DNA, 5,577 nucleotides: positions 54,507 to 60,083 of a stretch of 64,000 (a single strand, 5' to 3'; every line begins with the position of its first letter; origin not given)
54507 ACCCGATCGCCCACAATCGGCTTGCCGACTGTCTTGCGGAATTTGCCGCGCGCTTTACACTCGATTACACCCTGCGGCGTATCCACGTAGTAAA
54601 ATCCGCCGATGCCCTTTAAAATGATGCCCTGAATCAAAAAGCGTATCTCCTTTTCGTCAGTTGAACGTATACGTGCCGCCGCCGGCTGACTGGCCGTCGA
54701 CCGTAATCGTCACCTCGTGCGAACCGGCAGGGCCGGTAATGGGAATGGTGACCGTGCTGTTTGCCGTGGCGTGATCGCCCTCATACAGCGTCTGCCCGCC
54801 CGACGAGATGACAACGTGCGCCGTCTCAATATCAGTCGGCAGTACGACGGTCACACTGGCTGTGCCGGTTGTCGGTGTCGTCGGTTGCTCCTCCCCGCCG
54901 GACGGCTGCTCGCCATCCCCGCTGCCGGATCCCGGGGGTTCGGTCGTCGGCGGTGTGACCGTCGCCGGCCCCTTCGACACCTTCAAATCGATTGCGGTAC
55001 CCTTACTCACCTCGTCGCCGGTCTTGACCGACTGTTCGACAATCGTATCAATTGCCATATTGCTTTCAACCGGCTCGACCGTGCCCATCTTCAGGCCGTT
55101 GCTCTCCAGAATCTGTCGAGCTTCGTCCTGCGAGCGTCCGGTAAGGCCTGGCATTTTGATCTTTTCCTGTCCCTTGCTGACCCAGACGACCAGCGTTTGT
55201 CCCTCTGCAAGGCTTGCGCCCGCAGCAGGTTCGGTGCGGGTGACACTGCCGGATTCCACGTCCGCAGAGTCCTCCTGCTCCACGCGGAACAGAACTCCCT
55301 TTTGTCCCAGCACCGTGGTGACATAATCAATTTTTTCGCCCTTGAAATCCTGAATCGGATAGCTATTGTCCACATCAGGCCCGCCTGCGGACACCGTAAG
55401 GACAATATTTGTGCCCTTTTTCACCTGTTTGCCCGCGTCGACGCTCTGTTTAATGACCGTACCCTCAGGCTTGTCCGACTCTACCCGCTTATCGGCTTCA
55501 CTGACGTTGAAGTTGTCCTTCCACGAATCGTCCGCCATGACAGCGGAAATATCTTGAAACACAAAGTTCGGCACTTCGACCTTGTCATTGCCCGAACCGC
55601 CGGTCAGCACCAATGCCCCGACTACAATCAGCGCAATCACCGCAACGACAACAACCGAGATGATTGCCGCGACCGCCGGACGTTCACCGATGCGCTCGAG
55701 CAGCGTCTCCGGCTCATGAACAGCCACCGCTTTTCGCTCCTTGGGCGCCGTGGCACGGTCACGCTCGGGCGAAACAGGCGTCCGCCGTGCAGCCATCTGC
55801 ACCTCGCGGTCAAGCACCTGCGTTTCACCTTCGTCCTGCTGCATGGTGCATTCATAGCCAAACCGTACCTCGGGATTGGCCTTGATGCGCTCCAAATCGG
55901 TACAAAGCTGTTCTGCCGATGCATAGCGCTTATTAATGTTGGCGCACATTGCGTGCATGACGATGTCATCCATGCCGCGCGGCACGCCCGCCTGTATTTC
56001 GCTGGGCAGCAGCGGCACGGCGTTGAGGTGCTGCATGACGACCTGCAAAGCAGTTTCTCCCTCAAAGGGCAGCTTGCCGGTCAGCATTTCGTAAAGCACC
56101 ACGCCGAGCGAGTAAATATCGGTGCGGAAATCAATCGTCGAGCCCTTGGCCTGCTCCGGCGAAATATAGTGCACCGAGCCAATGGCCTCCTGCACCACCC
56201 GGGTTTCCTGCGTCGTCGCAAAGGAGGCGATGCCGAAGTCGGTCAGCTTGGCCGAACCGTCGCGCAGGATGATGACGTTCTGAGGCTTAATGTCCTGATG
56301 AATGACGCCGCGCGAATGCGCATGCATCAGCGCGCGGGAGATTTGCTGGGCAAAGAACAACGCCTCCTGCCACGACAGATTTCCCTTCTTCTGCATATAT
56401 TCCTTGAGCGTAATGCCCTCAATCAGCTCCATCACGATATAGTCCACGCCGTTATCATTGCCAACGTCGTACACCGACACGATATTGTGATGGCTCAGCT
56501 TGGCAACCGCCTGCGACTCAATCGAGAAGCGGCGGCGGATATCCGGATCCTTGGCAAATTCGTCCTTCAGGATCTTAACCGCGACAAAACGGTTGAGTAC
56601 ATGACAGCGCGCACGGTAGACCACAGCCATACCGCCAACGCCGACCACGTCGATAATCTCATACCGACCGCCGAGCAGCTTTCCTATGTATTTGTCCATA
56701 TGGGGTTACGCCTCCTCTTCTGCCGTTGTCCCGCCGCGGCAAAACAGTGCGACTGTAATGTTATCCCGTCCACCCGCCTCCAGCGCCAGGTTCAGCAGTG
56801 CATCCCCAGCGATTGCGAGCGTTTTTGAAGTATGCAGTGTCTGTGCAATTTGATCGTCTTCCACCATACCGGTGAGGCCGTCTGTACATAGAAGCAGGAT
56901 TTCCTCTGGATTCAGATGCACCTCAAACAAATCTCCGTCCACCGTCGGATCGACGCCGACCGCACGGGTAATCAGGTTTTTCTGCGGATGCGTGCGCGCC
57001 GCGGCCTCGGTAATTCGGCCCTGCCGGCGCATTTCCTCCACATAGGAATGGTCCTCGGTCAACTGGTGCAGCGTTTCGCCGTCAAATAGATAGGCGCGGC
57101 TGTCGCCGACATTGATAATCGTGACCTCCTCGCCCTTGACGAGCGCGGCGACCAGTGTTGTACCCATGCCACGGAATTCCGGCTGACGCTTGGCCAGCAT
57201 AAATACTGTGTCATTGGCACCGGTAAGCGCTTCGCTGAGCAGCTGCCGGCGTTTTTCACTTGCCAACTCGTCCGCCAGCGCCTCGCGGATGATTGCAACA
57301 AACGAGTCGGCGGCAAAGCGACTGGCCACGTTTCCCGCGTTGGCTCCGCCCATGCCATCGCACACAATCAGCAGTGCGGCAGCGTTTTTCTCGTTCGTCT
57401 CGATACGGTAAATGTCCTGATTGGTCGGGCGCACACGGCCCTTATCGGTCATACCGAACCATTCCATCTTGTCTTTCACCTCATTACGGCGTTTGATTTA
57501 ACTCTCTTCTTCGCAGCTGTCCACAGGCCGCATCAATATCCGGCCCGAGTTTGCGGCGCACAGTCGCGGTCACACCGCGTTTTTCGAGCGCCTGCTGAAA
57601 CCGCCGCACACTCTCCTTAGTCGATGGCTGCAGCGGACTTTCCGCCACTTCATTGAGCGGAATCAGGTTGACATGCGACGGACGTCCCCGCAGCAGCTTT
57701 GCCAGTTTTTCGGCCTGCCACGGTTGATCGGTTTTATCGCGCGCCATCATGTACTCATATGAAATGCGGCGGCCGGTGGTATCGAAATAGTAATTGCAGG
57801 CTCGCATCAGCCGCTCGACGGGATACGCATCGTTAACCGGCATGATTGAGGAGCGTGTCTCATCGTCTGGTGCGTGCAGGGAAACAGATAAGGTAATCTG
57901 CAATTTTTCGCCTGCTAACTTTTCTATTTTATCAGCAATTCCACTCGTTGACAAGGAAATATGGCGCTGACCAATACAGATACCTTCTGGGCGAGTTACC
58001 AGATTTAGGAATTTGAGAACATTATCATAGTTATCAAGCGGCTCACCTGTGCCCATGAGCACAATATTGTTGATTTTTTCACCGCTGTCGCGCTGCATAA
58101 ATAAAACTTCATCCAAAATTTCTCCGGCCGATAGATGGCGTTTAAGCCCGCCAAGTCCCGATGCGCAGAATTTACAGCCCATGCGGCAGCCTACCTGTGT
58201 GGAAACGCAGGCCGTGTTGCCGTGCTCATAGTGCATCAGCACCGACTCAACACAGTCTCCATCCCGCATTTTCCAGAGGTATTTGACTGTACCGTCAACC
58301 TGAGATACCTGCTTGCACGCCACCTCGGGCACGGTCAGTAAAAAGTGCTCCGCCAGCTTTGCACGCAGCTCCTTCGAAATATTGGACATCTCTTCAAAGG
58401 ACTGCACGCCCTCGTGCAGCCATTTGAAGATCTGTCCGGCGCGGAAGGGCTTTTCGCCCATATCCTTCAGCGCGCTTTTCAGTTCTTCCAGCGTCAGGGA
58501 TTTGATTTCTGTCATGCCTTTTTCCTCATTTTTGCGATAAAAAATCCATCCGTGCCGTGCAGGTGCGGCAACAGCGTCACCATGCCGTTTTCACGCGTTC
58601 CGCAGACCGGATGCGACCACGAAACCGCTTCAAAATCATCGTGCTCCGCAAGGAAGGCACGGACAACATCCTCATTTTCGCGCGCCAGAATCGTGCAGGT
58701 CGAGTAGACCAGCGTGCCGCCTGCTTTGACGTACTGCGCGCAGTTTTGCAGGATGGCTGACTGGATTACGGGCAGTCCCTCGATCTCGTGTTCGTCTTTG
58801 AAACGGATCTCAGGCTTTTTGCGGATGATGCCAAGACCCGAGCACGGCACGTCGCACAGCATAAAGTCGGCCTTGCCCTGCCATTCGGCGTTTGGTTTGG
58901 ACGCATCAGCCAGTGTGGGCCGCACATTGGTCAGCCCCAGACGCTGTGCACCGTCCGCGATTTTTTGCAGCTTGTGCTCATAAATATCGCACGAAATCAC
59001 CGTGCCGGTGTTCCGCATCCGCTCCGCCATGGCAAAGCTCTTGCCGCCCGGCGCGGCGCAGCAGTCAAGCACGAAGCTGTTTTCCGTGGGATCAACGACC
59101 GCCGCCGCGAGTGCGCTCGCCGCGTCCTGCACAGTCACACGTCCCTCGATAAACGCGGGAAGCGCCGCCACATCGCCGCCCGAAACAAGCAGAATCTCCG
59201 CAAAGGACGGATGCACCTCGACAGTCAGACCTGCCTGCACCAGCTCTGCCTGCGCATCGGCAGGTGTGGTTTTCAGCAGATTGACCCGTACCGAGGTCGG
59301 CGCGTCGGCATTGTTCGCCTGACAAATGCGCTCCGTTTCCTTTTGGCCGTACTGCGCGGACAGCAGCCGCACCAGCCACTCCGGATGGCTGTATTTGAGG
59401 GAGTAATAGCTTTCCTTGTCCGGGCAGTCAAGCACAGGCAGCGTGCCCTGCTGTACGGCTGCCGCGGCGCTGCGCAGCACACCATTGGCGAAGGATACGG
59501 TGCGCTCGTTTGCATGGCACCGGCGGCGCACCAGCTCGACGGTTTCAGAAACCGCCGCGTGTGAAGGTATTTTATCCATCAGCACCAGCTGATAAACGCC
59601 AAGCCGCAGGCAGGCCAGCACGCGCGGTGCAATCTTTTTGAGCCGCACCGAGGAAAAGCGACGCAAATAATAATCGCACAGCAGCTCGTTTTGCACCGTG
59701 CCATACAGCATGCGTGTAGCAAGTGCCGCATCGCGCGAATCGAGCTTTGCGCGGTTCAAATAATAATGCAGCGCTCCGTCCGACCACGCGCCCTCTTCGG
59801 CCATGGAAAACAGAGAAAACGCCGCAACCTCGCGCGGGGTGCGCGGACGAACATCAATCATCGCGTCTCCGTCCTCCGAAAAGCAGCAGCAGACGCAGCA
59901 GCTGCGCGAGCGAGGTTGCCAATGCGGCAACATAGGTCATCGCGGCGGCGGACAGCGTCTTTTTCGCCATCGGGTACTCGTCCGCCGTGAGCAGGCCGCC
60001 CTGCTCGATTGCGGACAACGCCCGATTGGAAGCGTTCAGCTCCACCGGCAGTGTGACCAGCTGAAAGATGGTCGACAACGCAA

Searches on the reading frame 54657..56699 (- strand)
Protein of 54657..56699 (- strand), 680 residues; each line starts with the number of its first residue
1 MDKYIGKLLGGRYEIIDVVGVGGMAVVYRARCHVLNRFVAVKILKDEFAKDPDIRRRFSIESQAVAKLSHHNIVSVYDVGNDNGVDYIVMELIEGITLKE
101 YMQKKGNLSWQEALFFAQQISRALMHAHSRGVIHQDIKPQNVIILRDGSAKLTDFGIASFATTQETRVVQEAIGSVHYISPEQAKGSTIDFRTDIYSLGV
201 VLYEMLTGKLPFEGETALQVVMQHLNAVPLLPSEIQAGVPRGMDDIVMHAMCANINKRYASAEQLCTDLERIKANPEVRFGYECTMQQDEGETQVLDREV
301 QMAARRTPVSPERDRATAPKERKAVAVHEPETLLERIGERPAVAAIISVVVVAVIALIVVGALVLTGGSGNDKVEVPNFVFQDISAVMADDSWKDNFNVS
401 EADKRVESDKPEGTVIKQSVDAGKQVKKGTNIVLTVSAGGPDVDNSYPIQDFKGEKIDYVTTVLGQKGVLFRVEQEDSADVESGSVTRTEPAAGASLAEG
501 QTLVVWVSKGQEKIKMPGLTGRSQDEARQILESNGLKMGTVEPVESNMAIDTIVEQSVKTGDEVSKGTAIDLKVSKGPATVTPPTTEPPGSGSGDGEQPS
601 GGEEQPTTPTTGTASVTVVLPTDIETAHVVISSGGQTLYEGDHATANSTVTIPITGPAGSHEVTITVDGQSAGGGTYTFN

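Call 10: search_protein_families(library=ncbifam, proteins=[window:54657-56699:-], max_evalue=0.00001)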
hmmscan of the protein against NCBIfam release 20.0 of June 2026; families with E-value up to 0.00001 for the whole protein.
window:54657-56699:- (680 aa): 16 families
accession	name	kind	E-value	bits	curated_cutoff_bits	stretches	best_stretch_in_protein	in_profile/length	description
NF033483.0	PknB_PASTA_kin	equivalog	1.8e-162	542.3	450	1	5-575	1-563/563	Stk1 family PASTA domain-containing Ser/Thr kinase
NF052427.1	StpK7MSMEG_1200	equivalog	1.1e-54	185.9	900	1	11-276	7-272/601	serine/threonine protein kinase StpK7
NF047741.1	antiphage_MADS6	equivalog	2.3e-49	168.4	460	2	117-277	305-465/612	methylation-associated defense system protein kinase MAD6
TIGR03903.1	TOMM_kin_cyc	equivalog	4e-43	147.5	705.75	1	39-272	6-247/1267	TOMM system kinase/cyclase fusion protein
NF009651.0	PRK13184.1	equivalog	9.2e-40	136.4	839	1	11-276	2-295/932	serine/threonine-protein kinase PknD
NF053615.1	SerThrKinAfsKStmc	equivalog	2.7e-33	115.6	1300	1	11-260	13-256/809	protein serine/threonine kinase AfsK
NF038150.1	lanthi_synth_IV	equivalog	4e-28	98.2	650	1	8-307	186-484/851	class IV lanthionine synthetase LanL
NF033442.0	BREX_PglW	equivalog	6.4e-26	90.4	990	2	6-163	507-665/1391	BREX system serine/threonine kinase PglW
NF038151.1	lanthi_synth_III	equivalog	1.6e-14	53.3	575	1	56-207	268-424/833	class III lanthionine synthetase LanKC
NF011464.0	PRK14879.1-7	equivalog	1.2e-13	51.3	246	1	66-178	63-174/221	Kae1-associated kinase Bud32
NF058632.1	SerThrKinPrkT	equivalog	8.5e-13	48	280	1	6-171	16-174/322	serine/threonine protein kinase PrkT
NF011463.0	PRK14879.1-4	equivalog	1.4e-12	47.6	188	1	16-178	20-185/237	Kae1-associated kinase Bud32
TIGR03724.2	arch_bud32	equivalog_domain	3.4e-11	43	125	1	56-168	38-141/193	KEOPS complex kinase/ATPase Bud32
NF043056.1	T4SS_LegK1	equivalog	4.1e-11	42.2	550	1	39-204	106-282/516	Dot/Icm T4SS effector kinase LegK1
NF007174.0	PRK09605.1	equivalog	2.3e-08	33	447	1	55-169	380-484/535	bifunctional N(6)-L-threonylcarbamoyladenine synthase/serine/threonine protein kinase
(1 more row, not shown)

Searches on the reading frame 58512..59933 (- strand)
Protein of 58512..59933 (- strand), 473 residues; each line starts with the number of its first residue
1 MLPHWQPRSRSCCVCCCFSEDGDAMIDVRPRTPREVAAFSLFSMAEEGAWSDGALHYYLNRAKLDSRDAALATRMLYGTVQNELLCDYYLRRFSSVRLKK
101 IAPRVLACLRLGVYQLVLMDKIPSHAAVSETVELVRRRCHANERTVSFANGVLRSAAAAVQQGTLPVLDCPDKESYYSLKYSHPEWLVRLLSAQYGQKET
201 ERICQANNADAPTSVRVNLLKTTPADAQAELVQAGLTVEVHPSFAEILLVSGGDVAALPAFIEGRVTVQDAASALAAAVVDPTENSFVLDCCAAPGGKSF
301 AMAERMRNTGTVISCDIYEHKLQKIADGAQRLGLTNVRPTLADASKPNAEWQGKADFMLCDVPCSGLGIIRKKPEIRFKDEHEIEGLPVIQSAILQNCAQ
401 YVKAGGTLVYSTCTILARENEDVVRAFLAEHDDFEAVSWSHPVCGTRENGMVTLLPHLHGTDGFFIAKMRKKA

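Call 10: search_protein_families(library=ncbifam, proteins=[window:58512-59933:-], max_evalue=0.00001)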
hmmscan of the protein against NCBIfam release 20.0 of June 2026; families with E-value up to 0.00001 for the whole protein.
window:58512-59933:- (473 aa): 11 families
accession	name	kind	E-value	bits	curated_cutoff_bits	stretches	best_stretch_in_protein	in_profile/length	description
NF011494.0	PRK14902.1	equivalog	5.8e-139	463.7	319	1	32-472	4-443/444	16S rRNA (cytosine(967)-C(5))-methyltransferase RsmB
NF011493.0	PRK14901.1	equivalog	1.7e-109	366.6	540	1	33-472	5-446/447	16S rRNA (cytosine(967)-C(5))-methyltransferase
TIGR00563.1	rsmB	equivalog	3.9e-108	362.4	269.05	1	34-473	1-437/437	16S rRNA (cytosine(967)-C(5))-methyltransferase RsmB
NF008149.0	PRK10901.1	equivalog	2.1e-81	274.1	375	1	36-472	14-433/434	16S rRNA (cytosine(967)-C(5))-methyltransferase RsmB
NF011495.0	PRK14903.1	equivalog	6.1e-62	209.9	503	1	64-437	34-391/431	16S rRNA (cytosine(967)-C(5))-methyltransferase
TIGR00446.1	nop2p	subfamily_domain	2.9e-49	167.7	210.45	1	215-471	1-264/264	NOL1/NOP2/sun family putative RNA methylase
NF008898.0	PRK11933.1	equivalog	3.2e-34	118.3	588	1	210-472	36-311/480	16S rRNA (cytosine(1407)-C(5))-methyltransferase RsmF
NF040814.1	tRNA_cyt_mtase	equivalog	3.4e-29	101.8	550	1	213-432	35-253/305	tRNA (cytosine(49)-C(5))-methyltransferase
NF041567.1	mtaseRsmF_Thermus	equivalog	6.7e-29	100.7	690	1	214-471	24-290/443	16S rRNA (cytosine(1407)-C(5))-methyltransferase RsmF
TIGR01951.1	nusB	equivalog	1.2e-12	48.3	88.35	1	31-158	3-129/131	transcription antitermination factor NusB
NF001223.0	PRK00202.1-1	equivalog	6.5e-06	26.2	131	0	98-155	84-139/146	transcription antitermination factor NusB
